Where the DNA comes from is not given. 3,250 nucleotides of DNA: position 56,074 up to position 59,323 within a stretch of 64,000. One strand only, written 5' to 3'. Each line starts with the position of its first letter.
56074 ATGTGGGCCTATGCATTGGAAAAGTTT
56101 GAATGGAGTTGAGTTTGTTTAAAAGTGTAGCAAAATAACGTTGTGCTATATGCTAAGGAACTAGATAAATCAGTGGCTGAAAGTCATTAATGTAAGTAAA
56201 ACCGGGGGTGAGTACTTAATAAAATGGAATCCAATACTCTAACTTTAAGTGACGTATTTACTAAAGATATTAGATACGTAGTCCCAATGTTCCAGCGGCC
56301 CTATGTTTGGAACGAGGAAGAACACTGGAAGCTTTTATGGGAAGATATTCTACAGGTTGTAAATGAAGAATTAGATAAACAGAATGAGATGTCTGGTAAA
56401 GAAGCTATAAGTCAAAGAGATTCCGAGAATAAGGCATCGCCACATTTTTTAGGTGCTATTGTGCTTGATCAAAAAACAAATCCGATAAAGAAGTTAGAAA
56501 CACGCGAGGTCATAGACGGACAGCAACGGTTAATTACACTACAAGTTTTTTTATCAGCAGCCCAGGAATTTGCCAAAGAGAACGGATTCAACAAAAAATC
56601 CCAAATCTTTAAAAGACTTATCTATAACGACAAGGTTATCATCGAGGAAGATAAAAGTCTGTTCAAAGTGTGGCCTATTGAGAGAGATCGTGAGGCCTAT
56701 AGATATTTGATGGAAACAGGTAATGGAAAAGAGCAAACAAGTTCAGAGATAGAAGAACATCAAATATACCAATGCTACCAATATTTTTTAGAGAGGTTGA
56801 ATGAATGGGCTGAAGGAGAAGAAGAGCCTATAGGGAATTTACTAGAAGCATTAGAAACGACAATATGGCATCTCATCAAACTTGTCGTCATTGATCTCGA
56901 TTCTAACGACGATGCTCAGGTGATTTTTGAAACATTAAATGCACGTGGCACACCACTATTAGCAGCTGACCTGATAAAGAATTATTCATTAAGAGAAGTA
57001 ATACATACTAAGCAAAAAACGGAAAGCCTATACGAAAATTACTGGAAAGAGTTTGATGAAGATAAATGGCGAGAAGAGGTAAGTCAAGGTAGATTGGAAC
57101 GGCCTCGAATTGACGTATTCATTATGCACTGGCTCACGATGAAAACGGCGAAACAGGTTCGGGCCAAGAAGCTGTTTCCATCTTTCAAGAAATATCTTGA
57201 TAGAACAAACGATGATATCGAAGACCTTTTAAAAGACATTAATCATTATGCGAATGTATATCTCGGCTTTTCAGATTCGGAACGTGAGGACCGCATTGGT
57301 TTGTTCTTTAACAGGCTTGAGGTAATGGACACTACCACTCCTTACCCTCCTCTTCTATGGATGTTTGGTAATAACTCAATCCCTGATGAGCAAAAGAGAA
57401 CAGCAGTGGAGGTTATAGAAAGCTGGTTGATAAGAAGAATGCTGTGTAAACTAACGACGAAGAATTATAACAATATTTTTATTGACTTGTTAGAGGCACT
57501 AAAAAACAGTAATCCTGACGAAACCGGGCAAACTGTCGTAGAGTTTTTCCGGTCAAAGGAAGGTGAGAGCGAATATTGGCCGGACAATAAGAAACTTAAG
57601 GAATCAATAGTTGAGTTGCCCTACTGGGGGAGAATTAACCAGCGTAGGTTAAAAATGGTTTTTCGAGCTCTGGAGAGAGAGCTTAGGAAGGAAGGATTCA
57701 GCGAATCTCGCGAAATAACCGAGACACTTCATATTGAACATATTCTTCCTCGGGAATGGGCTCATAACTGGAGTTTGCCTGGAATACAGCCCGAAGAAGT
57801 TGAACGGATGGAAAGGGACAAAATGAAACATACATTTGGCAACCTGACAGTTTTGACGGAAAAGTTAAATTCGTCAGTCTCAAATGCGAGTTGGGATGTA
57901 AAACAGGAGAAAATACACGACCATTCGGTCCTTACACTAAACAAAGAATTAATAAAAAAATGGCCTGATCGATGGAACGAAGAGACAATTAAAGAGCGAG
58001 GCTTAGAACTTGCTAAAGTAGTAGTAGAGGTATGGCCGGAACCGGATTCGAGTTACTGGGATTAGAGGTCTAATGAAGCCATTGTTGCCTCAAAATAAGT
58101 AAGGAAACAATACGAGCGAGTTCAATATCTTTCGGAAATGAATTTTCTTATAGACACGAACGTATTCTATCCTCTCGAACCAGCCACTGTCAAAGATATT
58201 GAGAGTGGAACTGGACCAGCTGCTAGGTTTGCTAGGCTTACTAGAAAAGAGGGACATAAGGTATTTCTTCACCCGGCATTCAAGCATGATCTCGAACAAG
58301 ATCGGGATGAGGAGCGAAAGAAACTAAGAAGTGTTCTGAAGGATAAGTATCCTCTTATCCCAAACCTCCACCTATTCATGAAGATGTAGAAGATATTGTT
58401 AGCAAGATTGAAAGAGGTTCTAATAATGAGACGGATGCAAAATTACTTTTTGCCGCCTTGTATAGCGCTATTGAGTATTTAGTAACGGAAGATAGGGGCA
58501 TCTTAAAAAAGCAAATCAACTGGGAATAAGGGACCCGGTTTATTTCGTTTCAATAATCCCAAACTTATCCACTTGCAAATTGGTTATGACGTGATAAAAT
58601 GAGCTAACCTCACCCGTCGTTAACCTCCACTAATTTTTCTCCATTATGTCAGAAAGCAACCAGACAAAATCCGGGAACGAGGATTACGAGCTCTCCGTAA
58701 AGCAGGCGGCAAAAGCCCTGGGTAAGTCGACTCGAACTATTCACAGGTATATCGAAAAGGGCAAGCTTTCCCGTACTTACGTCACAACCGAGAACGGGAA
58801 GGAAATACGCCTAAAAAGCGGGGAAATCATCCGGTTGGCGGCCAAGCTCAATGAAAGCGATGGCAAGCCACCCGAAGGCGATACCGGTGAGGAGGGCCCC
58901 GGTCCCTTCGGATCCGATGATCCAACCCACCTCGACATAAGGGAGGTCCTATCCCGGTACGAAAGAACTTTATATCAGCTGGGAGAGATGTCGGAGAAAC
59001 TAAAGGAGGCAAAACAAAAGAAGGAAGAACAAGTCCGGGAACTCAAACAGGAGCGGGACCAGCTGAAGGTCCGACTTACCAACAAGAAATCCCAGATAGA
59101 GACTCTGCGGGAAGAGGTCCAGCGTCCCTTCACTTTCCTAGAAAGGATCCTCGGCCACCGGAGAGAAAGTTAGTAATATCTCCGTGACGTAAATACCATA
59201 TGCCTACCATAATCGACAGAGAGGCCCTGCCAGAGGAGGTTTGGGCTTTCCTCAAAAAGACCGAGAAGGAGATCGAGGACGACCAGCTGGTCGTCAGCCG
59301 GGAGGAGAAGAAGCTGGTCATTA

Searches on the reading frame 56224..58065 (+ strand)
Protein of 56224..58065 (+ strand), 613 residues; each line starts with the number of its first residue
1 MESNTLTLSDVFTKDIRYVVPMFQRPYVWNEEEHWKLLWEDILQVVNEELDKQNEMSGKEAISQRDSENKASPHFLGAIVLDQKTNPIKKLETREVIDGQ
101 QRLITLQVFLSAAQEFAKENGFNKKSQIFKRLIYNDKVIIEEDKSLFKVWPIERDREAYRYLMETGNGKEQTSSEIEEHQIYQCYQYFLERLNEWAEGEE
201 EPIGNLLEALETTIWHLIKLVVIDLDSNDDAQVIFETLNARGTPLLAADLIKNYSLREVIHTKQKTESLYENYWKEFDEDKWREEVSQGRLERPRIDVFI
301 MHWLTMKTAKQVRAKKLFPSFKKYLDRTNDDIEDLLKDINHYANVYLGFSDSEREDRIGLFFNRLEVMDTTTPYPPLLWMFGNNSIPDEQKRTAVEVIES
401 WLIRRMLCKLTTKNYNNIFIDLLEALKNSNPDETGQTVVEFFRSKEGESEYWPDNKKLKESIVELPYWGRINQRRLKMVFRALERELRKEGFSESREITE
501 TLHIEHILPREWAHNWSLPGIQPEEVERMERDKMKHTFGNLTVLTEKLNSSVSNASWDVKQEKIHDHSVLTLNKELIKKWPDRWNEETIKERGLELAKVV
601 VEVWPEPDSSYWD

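Call 10: search_protein_families(library=pfam, proteins=[window:56224-58065:+], max_evalue=0.01)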
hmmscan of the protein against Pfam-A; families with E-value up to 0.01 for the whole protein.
window:56224-58065:+ (613 aa): 2 families
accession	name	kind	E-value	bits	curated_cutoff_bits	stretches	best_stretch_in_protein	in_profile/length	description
PF03235.19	GmrSD_N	-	1.1e-36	127.2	33.2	1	8-254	1-197/199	GmrSD restriction endonuclease, N-terminal domain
PF07510.16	GmrSD_C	-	1.3e-24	87.1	23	1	452-599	1-138/138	GmrSD restriction endonucleases, C-terminal domain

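Call 90: search_protein_families(library=padloc, proteins=[window:56224-58065:+], max_evalue=0.00001)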
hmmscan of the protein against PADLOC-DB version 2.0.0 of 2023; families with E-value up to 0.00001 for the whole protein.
window:56224-58065:+ (613 aa): 29 families (the best 25 are shown)
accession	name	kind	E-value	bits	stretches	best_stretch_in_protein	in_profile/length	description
PDLC02693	Orf5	-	4.1e-94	314.5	1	12-604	3-542/543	Orf5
PDLC03655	mREase_IV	-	2.2e-76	255.7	2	1-518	1-520/629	Type IV methyl-directed restriction enzyme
PDLC04154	HEC-06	-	4.1e-64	215.2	2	68-604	52-564/569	-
PDLC04155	HEC-06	-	4.9e-61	204.9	2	66-605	47-559/562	-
PDLC04157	HEC-06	-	4.4e-59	198.5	1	7-605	13-556/558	-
PDLC02687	Orf5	-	5.5e-56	188.4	1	1-589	1-543/543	Orf5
PDLC02700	Orf5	-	1.3e-46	157.4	1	10-604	5-555/555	Orf5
PDLC02702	Orf5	-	1e-33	115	1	17-605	2-542/543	Orf5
PDLC02695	Orf5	-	8.1e-32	108.3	1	2-603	4-600/601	Orf5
PDLC02701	Orf5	-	2.2e-30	103.7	1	6-603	8-593/596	Orf5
PDLC02691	Orf5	-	4.4e-29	99.5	1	67-604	47-579/579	Orf5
PDLC02686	Orf5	-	3.8e-22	76.5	1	8-569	10-529/566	Orf5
PDLC02692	Orf5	-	8.2e-22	75.6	1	16-604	6-556/558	Orf5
PDLC02694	Orf5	-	1.6e-19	68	1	8-604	8-573/574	Orf5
PDLC02696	Orf5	-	8.5e-17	59.3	1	216-562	195-547/558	Orf5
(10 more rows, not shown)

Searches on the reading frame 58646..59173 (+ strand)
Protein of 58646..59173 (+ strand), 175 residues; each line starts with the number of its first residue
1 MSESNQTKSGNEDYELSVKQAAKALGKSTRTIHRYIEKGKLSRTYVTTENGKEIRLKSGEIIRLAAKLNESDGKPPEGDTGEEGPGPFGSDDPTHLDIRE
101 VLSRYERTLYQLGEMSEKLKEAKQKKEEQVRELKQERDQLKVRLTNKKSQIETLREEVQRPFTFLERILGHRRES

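Call 10: search_protein_families(library=pfam, proteins=[window:58646-59173:+], max_evalue=0.01)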
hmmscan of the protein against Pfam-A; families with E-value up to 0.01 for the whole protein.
window:58646-59173:+ (175 aa): 8 families
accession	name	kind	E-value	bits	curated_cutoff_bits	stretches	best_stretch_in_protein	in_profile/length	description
PF12728.13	HTH_17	-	5.9e-07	30.1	27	1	16-66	2-48/51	Helix-turn-helix domain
PF00376.29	MerR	-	1.2e-05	25.5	28.2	1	17-51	1-34/38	MerR family regulatory protein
PF13338.12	AbiEi_4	-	0.00031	21.2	25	1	17-43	15-40/49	Transcriptional regulator, AbiEi antitoxin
PF13551.12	HTH_29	-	0.00061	20.3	28.1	1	16-37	12-34/64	Winged helix-turn helix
PF13384.12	HTH_23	-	0.0013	18.9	24.6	1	16-37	18-39/50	Homeodomain-like domain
PF20432.4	Xre-like-HTH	-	0.0031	18.2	25.8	1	15-43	23-52/63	Antitoxin Xre-like helix-turn-helix domain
PF11932.13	DUF3450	-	0.0066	16.2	32.6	0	111-160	34-83/241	Protein of unknown function (DUF3450)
PF15397.11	DUF4618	-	0.0091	15.9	34.9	0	110-155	63-108/258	Domain of unknown function (DUF4618)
